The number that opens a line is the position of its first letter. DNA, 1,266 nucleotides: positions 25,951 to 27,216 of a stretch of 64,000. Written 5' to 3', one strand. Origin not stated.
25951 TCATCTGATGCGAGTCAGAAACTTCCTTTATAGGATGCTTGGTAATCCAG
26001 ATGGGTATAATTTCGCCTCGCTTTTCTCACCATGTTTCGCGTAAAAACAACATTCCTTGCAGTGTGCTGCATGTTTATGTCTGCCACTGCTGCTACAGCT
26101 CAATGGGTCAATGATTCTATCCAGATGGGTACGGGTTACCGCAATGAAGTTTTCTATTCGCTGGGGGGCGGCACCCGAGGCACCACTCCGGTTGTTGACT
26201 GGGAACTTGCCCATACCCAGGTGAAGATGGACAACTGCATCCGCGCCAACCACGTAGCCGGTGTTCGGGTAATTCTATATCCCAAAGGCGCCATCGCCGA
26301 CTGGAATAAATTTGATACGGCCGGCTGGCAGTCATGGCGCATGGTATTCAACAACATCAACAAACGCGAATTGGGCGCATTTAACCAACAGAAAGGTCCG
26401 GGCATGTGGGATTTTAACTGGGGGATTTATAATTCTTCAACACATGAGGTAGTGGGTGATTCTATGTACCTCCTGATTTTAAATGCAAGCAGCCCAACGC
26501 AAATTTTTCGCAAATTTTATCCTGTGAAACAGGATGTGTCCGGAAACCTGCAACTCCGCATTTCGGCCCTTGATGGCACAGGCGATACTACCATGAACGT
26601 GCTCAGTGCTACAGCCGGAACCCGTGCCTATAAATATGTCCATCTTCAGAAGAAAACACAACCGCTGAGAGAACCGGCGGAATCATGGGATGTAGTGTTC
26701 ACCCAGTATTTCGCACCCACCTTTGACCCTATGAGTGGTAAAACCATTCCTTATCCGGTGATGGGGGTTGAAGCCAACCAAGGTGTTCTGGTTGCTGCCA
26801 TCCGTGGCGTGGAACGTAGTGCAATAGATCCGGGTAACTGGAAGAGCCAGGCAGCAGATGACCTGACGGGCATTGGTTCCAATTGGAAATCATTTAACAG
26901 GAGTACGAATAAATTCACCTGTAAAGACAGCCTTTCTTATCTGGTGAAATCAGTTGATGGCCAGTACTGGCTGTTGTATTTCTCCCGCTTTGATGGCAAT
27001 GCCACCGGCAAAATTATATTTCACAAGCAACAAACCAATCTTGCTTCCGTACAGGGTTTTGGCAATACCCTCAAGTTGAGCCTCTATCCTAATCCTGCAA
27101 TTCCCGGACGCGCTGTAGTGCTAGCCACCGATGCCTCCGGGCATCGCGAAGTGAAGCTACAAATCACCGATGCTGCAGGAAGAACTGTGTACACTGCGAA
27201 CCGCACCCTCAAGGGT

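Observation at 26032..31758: HmuY-like / TonB-dependent receptor / HmuY-like / PD40 locus, with one HmuY-like paralogue carrying a T9SS type-A secretion tail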

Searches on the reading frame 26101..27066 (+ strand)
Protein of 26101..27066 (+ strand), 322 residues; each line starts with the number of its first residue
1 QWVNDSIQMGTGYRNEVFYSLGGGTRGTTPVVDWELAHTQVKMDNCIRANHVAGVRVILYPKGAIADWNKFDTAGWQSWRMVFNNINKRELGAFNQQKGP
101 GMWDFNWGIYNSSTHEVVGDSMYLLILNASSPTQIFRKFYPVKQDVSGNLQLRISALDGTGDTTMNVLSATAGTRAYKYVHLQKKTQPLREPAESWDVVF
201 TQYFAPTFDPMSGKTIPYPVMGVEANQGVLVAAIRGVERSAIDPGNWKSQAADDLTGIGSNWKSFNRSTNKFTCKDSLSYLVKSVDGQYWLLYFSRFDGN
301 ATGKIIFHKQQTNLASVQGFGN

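Call 12: find_homologous_proteins(query=window:26101-27066:+, max_evalue=0.001)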
Query window:26101-27066:+ (322 aa): 27 proteins with E <= 0.001 among 1006 candidates.
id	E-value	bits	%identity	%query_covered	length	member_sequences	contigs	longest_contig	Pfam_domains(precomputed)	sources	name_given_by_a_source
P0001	4.1e-210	715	94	100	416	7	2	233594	PF18962.8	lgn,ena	-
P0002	1.5e-187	640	82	100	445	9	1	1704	PF18962.8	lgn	-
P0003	3.3e-185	633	82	100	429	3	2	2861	PF18962.8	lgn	-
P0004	4.9e-178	609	78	100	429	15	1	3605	PF18962.8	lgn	-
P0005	3.6e-132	458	62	98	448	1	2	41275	PF18962.8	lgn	-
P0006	1.8e-131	456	60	98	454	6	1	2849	PF18962.8,PF14064.12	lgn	-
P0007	5.2e-130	451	60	98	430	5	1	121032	PF18962.8,PF14064.12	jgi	jgi:hypothetical protein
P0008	1.1e-129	450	60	98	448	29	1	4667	PF18962.8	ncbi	-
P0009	1.7e-129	450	60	98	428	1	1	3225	PF18962.8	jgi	jgi:hypothetical protein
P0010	8.6e-76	273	41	94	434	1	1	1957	PF18962.8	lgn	-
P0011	6.2e-73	264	40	95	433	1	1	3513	PF18962.8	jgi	jgi:hypothetical protein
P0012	1.6e-72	262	41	96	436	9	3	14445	PF18962.8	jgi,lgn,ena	jgi:hypothetical protein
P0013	1.7e-72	262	41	96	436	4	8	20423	PF18962.8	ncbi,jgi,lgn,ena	jgi:hypothetical protein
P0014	2.0e-69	252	42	95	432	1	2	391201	PF18962.8,PF14064.12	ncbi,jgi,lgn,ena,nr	ncbi:MAG: T9SS type A sorting domain-containing protein [Bacteroidetes bacterium]|nr:T9SS type A sor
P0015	2.1e-69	252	40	96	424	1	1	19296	PF18962.8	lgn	-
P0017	8.3e-68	247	40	96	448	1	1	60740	PF18962.8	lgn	-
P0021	6.7e-60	221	38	94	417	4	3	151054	-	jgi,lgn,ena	-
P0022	7.2e-59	217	39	96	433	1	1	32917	PF18962.8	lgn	-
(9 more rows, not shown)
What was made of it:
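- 26032..27321 (+): T9SS-exported HmuY-like paralogue, 429 aa. It has a signal peptide ending AQ (Gln24 invariant), a two-part HmuY-like body (about residues 24-340) and a type-A T9SS C-terminal sorting domain (residues 351-429, nt 27082-27318). Among 27 homologues, 25 carry the CTD by precomputed Pfam; the other two include one 247-aa partial (call 12).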

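Call 18: find_encoding_contigs(protein=P0014, flank=8000, max_places=2)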
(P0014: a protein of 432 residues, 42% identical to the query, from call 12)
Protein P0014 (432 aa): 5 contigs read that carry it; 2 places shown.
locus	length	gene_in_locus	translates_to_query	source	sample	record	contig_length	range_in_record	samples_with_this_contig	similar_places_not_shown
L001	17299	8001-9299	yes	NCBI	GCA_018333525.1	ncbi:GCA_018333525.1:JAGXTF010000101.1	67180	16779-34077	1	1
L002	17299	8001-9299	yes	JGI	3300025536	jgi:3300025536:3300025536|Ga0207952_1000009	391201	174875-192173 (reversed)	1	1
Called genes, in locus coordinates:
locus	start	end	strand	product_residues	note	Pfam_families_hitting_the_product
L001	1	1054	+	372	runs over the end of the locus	PF01497:Peripla_BP_2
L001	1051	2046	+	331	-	PF01032:FecCD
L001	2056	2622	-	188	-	PF14127:DUF4294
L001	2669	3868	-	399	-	PF01790:LGT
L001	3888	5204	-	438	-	PF00919:UPF0004, PF04055:Radical_SAM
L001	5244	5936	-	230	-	-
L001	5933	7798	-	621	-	PF00012:HSP70, PF06723:MreB_Mbl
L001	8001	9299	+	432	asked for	PF14064:HmuY (faint), PF18962:Por_Secre_tail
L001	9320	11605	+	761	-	PF07715:Plug, PF00593:TonB_dep_Rec_b-barrel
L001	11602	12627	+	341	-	PF14064:HmuY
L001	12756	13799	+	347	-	PF00930:DPPIV_N (faint), PF19283:APEH_N (faint), PF26549:Tricorn_N, PF07676:PD40, PF26549:Tricorn_N (weak), PF26550:Tricorn_2nd, PF07676:PD40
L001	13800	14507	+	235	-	PF11967:RecO_N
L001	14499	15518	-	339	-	PF00316:FBPase, PF18913:FBPase_C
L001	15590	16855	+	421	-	PF00696:AA_kinase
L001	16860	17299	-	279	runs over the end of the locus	PF20009:GEVED, PF18962:Por_Secre_tail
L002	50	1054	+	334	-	PF01497:Peripla_BP_2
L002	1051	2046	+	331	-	PF01032:FecCD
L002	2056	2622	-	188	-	PF14127:DUF4294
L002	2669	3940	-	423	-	PF01790:LGT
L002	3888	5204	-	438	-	PF00919:UPF0004, PF04055:Radical_SAM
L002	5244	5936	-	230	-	-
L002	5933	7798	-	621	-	PF00012:HSP70, PF06723:MreB_Mbl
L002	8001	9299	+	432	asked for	PF14064:HmuY (faint), PF18962:Por_Secre_tail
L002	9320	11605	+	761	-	PF07715:Plug, PF00593:TonB_dep_Rec_b-barrel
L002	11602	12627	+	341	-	PF14064:HmuY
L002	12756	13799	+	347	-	PF00930:DPPIV_N (faint), PF19283:APEH_N (faint), PF26549:Tricorn_N, PF07676:PD40, PF26549:Tricorn_N (weak), PF26550:Tricorn_2nd, PF07676:PD40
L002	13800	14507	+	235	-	PF11967:RecO_N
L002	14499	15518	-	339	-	PF00316:FBPase, PF18913:FBPase_C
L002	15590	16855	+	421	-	PF00696:AA_kinase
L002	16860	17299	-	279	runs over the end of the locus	PF20009:GEVED, PF18962:Por_Secre_tail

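Call 19: find_encoding_contigs(protein=P0007, flank=8000, max_places=2)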
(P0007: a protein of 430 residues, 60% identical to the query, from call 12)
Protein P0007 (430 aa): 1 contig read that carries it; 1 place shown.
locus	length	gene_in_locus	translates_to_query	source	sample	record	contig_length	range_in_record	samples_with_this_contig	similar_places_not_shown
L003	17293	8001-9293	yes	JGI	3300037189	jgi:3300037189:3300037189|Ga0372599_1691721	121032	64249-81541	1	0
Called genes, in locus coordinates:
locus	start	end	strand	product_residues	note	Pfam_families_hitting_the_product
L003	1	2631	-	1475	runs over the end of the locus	-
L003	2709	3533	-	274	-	PF00121:TIM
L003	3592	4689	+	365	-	PF01571:GCV_T, PF08669:GCV_T_C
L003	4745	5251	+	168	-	-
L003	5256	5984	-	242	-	-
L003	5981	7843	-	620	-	PF00012:HSP70, PF06723:MreB_Mbl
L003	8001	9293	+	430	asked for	PF14064:HmuY (faint), PF18962:Por_Secre_tail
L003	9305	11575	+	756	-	PF07715:Plug, PF00593:TonB_dep_Rec_b-barrel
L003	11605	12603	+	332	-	PF14064:HmuY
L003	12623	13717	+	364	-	PF00930:DPPIV_N (faint), PF26549:Tricorn_N, PF26550:Tricorn_2nd (weak), PF07676:PD40, PF26549:Tricorn_N (weak), PF07676:PD40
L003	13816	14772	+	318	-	PF01544:CorA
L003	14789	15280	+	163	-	-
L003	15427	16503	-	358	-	PF00144:Beta-lactamase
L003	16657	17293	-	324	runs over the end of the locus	PF08667:BetR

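Call 20: find_encoding_contigs(protein=P0021, flank=8000, max_places=1)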
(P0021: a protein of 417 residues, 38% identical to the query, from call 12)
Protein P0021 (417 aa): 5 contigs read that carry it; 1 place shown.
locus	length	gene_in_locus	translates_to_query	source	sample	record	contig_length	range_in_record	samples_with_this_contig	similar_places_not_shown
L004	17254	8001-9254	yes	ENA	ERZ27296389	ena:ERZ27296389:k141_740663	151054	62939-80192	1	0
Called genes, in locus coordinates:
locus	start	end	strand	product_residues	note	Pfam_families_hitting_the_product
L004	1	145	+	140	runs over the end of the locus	-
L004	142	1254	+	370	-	PF01497:Peripla_BP_2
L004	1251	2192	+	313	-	PF01032:FecCD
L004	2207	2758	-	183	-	PF14127:DUF4294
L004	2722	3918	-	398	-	PF01790:LGT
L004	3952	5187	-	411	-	PF00919:UPF0004, PF04055:Radical_SAM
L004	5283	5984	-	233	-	-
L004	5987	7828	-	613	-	PF00012:HSP70, PF06723:MreB_Mbl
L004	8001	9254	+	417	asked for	-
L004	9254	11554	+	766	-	PF07715:Plug, PF00593:TonB_dep_Rec_b-barrel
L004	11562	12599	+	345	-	PF14064:HmuY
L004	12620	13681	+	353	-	PF00930:DPPIV_N (faint), PF26549:Tricorn_N, PF26550:Tricorn_2nd (faint), PF07676:PD40, PF26549:Tricorn_N (weak), PF07676:PD40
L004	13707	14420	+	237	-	PF11967:RecO_N, PF02565:RecO_C (weak)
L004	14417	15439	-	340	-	PF00316:FBPase, PF18913:FBPase_C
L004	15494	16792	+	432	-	PF00696:AA_kinase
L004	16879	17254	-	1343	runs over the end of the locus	PF20009:GEVED (weak), PF00801:PKD (faint), PF15418:DUF4625 (faint), PF18981:InlK_D3 (faint), PF18911:PKD_4 (weak), PF20009:GEVED, PF16403:Bact_surface_Ig-like, PF18962:Por_Secre_tail, +1 more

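Call 21: find_encoding_contigs(protein=P0022, flank=8000, max_places=1)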
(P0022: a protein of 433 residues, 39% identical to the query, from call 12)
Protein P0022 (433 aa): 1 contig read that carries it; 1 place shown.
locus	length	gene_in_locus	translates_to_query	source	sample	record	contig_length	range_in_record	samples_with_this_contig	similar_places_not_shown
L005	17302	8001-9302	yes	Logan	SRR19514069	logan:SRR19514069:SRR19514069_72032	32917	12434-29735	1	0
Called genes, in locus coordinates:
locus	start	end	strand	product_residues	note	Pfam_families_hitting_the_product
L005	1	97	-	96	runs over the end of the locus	PF04977:DivIC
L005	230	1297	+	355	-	PF01497:Peripla_BP_2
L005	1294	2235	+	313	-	PF01032:FecCD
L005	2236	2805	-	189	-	PF14127:DUF4294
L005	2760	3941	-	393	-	PF01790:LGT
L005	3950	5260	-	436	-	PF00919:UPF0004, PF04055:Radical_SAM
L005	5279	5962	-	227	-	PF13568:OMP_b-brl_2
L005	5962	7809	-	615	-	PF00012:HSP70, PF06723:MreB_Mbl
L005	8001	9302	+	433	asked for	PF18962:Por_Secre_tail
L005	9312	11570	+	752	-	PF07715:Plug, PF00593:TonB_dep_Rec_b-barrel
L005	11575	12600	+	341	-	PF14064:HmuY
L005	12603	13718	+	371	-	PF00930:DPPIV_N (faint), PF26549:Tricorn_N, PF26550:Tricorn_2nd (faint), PF07676:PD40, PF26549:Tricorn_N (weak), PF07676:PD40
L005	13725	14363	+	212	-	PF11967:RecO_N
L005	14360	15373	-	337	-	PF00316:FBPase, PF18913:FBPase_C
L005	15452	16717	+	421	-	PF00696:AA_kinase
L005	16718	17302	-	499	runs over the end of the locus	PF01832:Glucosaminidase, PF23473:LysM3_LYK4_5 (faint), PF01476:LysM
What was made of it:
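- Checked: That gives 375 aa, in line with orthologues of 347-371 aa (calls 18-21).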

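Call 22: find_encoding_contigs(protein=P0017, flank=8000, max_places=1)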
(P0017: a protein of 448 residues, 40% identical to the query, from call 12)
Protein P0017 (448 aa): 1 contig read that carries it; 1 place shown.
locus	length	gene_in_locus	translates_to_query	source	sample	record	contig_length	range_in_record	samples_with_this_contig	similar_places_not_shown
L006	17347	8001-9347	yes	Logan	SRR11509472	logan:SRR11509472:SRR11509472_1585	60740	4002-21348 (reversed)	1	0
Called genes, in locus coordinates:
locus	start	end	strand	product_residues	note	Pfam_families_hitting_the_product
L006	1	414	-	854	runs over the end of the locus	PF01751:Toprim, PF01131:Topoisom_bac, PF13368:Toprim_C_rpt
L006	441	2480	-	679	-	PF13688:Reprolysin_5 (faint), PF05572:Peptidase_M43, PF18911:PKD_4 (weak), PF00801:PKD (weak)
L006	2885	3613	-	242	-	-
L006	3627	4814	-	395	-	PF02417:Chromate_transp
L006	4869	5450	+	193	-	-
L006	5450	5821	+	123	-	PF13442:Cytochrome_CBB3 (weak), PF00034:Cytochrom_C (weak)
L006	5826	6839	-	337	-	PF03486:HI0933_like (faint), PF07992:Pyr_redox_2, PF13738:Pyr_redox_3, PF00070:Pyr_redox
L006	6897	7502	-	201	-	PF00196:GerE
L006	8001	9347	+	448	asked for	PF18962:Por_Secre_tail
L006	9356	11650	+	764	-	PF07715:Plug, PF00593:TonB_dep_Rec_b-barrel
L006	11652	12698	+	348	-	PF14064:HmuY (faint)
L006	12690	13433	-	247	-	PF00535:Glycos_transf_2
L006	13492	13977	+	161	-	PF00702:Hydrolase (faint), PF08645:PNK3P, PF13419:HAD_2 (weak), PF13242:Hydrolase_like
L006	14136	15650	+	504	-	PF08811:DUF1800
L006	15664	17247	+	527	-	PF07394:DUF1501, PF18962:Por_Secre_tail (weak)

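Call 59: search_protein_representatives(alignment_id=A4)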
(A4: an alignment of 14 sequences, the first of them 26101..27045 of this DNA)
Query: 14 sequences, 323 profile positions. Proteins with E-value up to 0.001 (for the whole library): 2035; up to 1e-10: 1520; up to 1e-30: 723. The best 150 are listed.
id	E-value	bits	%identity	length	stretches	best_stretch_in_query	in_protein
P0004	6.3e-146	501.6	-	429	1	2-322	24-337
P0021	2.2e-125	434.1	-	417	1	1-320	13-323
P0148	4.1e-118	410.2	-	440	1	2-319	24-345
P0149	7.6e-117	406.1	-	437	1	1-322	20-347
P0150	3.2e-116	404.0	-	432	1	1-322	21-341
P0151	2.4e-115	401.1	-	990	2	2-321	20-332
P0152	2.3e-113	394.6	-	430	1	2-321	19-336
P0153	6.2e-113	393.2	-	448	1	1-320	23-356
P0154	1.2e-111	389.0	-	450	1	1-321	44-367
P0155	3.2e-111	387.6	-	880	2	4-320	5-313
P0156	5.3e-104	363.9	-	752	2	7-321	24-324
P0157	3.3e-99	348.1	-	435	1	2-320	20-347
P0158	1.8e-95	335.8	-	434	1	2-320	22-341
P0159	1.4e-93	329.6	-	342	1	2-237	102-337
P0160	1.5e-91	322.9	-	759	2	4-319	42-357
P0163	3.4e-73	262.6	-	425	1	1-319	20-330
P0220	3.3e-61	223.2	-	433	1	1-320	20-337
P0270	4.2e-58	213.0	-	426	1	2-321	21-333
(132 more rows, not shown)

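Call 62: find_encoding_contigs(protein=P0163, flank=6000, max_places=2)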
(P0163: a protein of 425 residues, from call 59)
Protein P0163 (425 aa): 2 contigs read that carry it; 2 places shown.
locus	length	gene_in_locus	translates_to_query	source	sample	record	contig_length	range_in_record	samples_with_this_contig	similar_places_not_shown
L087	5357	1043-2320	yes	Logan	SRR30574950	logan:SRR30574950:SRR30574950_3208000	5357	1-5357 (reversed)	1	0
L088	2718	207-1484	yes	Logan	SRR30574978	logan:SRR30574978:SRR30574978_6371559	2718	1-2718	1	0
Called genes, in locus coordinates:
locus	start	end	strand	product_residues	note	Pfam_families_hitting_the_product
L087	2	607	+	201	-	?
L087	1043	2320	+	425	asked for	PF14064:HmuY (faint), PF18962:Por_Secre_tail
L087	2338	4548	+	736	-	PF07715:Plug, PF00593:TonB_dep_Rec_b-barrel, PF14905:OMP_b-brl_3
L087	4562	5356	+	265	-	?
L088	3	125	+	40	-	?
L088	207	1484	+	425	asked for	PF14064:HmuY (faint), PF18962:Por_Secre_tail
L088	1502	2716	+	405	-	?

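Call 63: find_encoding_contigs(protein=P0220, flank=6000, max_places=2)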
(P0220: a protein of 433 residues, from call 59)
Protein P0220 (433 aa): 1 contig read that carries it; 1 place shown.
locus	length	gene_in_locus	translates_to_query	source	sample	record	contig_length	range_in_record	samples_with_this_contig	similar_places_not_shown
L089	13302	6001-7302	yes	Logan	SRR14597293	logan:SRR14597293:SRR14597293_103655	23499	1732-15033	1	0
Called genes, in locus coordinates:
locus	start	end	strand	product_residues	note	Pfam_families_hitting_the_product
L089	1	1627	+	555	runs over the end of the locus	PF00171:Aldedh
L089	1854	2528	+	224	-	PF13181:TPR_8 (faint), PF13424:TPR_12 (faint), PF07719:TPR_2 (faint), PF13432:TPR_16 (faint), PF13414:TPR_11 (faint), PF00515:TPR_1 (weak)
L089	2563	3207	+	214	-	PF06197:DUF998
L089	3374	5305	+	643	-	PF13600:DUF4140, PF13598:DUF4139, PF13620:CarboxypepD_reg, PF13715:CarbopepD_reg_2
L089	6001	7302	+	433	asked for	PF18962:Por_Secre_tail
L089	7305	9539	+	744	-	PF13620:CarboxypepD_reg (weak), PF07715:Plug, PF00593:TonB_dep_Rec_b-barrel, PF14905:OMP_b-brl_3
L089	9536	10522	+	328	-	PF14064:HmuY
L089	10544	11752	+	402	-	PF04389:Peptidase_M28, PF01546:Peptidase_M20, PF16254:DUF4910 (weak), PF00595:PDZ (weak), PF13180:PDZ_2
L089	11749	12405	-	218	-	PF03167:UDG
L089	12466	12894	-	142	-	-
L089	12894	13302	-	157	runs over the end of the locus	PF16267:DUF4920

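Call 70: search_protein_families(library=ncbifam, proteins=[L089:10544-11749:+], max_evalue=0.00001)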
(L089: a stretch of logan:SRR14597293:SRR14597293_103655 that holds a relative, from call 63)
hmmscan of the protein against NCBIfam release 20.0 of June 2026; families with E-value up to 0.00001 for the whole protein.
L089:10544-11749:+ (402 aa): 18 families
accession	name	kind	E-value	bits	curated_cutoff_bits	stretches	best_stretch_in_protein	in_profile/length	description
NF045908.1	AminopepLapALeg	equivalog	3e-18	65.8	600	1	17-267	127-360/396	aminopeptidase LapA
NF007568.0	PRK10199.1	equivalog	1.4e-11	44.3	298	1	9-194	15-199/346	aminopeptidase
NF047968.1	SerProtHtrA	equivalog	3.8e-11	42.9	470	1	330-402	285-357/357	serine protease HtrA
TIGR02037.1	degP_htrA_DO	subfamily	2.8e-10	39.7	416.2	1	332-400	257-325/434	Do family serine endopeptidase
NF050055.1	SerProtHtrAMycob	equivalog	4.3e-08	32.5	800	1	328-400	422-496/502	serine protease HtrA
NF041199.1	trx7_PDZ_seleno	equivalog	6.7e-08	31.8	300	1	341-401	327-389/390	Trx7/PDZ domain-containing (seleno)protein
TIGR01883.1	PepT-like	hypoth_equivalog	7.5e-08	31.7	274.25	1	47-192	18-155/361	peptidase T-like protein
NF007526.1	PRK10139.1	equivalog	1.5e-07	30.5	756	1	339-401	296-358/456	serine endoprotease DegQ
NF008147.1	PRK10898.1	equivalog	2.1e-07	30.4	408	1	331-401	276-346/352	outer membrane-stress sensor serine endopeptidase DegS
NF041515.1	GspC_delta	equivalog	3.4e-07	30.3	150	1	334-400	242-308/311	type II secretion system protein GspC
NF040960.1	MamE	equivalog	4.5e-07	28.8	800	1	331-400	464-533/659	magnetosome formation protease MamE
NF041521.1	HhoA_HhoB_HtrA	equivalog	7.9e-07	28.7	450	1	331-399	260-328/335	HhoA/HhoB/HtrA family serine endopeptidase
TIGR01910.1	DapE-ArgE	subfamily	1.2e-06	28.1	217.6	1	45-186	17-156/373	ArgE/DapE family deacylase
TIGR00054.1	TIGR00054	equivalog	1.8e-06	27.1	147.55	1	330-402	198-269/421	RIP metalloprotease RseP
NF010589.0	PRK13983.1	equivalog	2.9e-06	26.5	333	1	44-172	34-163/409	M20 family metallo-hydrolase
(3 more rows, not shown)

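Call 76: find_encoding_contigs(protein=P0270, flank=7000, max_places=2)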
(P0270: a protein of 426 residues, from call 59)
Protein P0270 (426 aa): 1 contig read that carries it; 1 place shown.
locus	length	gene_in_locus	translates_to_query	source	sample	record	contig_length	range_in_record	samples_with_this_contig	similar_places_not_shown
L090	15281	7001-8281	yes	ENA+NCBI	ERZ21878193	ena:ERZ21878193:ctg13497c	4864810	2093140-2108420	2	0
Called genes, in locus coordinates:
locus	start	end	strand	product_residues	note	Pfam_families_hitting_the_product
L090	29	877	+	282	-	PF01145:Band_7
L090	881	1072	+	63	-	-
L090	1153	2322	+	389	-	PF22020:RlmL_1st, PF02926:THUMP, PF01170:UPF0020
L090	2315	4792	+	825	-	PF17764:PriA_3primeBD, PF20720:nSTAND3 (faint), PF00270:DEAD, PF04851:ResIII, PF18319:Zn_ribbon_PriA, PF00271:Helicase_C (weak), PF18074:PriA_C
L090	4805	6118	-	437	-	PF13173:AAA_14, PF13635:DUF4143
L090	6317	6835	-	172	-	PF00255:GSHPx, PF08534:Redoxin (faint)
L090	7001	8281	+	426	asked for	PF14064:HmuY (faint), PF18962:Por_Secre_tail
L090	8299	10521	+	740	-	PF07715:Plug, PF00593:TonB_dep_Rec_b-barrel, PF14905:OMP_b-brl_3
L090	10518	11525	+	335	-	PF14064:HmuY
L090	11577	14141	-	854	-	PF13620:CarboxypepD_reg, PF13715:CarbopepD_reg_2, PF00593:TonB_dep_Rec_b-barrel, PF14905:OMP_b-brl_3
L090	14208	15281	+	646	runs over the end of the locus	PF00512:HisKA, PF02518:HATPase_c, PF00072:Response_reg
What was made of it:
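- The triad persists at 28% identity (L087, L089, L090; calls 62, 63, 76).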

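Call 77: list_cluster_members(proteins=[P0270, P0302, P0149])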
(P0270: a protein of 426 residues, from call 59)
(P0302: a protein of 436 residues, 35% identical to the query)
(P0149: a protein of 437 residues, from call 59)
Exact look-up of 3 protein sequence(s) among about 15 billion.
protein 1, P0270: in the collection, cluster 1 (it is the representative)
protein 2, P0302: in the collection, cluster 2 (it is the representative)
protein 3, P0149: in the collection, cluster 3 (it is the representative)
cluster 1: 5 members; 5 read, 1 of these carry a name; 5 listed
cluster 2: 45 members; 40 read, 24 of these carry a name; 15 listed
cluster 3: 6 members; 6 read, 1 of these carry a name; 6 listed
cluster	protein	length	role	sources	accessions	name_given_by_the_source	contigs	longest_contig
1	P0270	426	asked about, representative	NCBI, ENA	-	-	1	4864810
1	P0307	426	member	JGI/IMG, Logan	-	hypothetical protein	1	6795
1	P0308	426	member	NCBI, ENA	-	-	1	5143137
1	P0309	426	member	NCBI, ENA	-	-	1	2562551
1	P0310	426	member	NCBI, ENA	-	-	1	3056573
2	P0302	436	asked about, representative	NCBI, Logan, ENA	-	-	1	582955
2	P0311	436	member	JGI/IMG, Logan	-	hypothetical protein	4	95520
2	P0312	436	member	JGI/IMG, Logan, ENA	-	hypothetical protein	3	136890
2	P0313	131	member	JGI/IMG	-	hypothetical protein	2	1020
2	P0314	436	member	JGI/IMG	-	hypothetical protein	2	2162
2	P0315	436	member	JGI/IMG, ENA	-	hypothetical protein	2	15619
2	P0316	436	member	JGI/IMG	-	hypothetical protein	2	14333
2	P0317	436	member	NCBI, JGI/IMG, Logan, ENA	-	hypothetical protein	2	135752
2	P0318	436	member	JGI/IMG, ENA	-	hypothetical protein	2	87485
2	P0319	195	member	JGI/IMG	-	hypothetical protein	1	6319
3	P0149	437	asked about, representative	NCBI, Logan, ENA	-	-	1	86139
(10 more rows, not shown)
